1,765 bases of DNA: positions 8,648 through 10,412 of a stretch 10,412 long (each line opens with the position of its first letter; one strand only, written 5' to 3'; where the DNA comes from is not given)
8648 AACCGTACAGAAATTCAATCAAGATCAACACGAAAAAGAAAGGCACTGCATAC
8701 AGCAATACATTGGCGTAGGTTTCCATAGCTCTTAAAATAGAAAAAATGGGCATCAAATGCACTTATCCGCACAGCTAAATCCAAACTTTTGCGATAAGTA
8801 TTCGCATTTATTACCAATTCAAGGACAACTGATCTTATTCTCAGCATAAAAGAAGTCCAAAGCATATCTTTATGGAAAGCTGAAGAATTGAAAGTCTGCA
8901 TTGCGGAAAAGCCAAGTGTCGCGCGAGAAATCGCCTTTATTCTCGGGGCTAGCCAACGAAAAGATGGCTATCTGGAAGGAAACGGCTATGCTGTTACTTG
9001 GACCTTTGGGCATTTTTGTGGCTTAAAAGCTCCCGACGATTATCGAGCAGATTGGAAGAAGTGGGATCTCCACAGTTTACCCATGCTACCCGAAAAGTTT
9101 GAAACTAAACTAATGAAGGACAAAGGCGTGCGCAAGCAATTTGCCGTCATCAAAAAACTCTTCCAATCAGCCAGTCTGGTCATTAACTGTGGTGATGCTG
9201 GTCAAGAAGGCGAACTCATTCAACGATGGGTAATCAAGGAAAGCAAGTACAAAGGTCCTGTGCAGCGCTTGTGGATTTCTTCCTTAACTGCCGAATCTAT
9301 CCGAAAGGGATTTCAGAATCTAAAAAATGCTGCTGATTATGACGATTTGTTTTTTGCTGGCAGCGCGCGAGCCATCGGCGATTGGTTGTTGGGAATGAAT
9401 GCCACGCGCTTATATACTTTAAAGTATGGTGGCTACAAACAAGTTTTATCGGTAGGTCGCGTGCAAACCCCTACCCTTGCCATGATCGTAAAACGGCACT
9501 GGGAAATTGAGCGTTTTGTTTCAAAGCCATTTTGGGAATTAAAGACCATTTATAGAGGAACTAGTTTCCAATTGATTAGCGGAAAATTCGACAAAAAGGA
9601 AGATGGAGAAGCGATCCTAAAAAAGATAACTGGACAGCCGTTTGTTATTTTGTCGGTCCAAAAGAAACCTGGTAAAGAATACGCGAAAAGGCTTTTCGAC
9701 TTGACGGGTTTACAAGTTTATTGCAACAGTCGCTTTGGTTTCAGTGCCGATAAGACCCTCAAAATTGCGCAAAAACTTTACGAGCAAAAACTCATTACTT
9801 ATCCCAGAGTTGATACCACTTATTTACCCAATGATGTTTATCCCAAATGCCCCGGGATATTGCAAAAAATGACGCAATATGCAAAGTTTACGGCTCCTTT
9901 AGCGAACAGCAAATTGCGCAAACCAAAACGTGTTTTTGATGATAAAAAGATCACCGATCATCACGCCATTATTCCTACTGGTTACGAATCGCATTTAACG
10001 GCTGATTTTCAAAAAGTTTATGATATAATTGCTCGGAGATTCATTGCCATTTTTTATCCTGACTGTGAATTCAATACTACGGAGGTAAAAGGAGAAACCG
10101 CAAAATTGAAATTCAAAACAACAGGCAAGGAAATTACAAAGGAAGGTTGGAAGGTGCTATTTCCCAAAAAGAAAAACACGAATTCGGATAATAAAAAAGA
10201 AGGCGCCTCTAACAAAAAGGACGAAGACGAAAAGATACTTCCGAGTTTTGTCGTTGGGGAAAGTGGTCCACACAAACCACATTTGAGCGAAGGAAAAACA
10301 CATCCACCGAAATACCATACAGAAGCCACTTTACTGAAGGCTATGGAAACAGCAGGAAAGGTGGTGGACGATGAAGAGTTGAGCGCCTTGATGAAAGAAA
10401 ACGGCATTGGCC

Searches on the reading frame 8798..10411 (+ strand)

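Call 81: search_protein_families(library=pfam, proteins=[window:8798-10411:+], max_evalue=0.001)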
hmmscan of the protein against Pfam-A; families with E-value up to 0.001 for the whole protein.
window:8798-10411:+ (538 aa): 2 families
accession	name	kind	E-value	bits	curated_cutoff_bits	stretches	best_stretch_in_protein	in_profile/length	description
PF01131.25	Topoisom_bac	-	2e-92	310.8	35.1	1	181-520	3-337/411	DNA topoisomerase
PF01751.28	Toprim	-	4.1e-09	36.9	23.1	1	32-162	1-95/96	Toprim domain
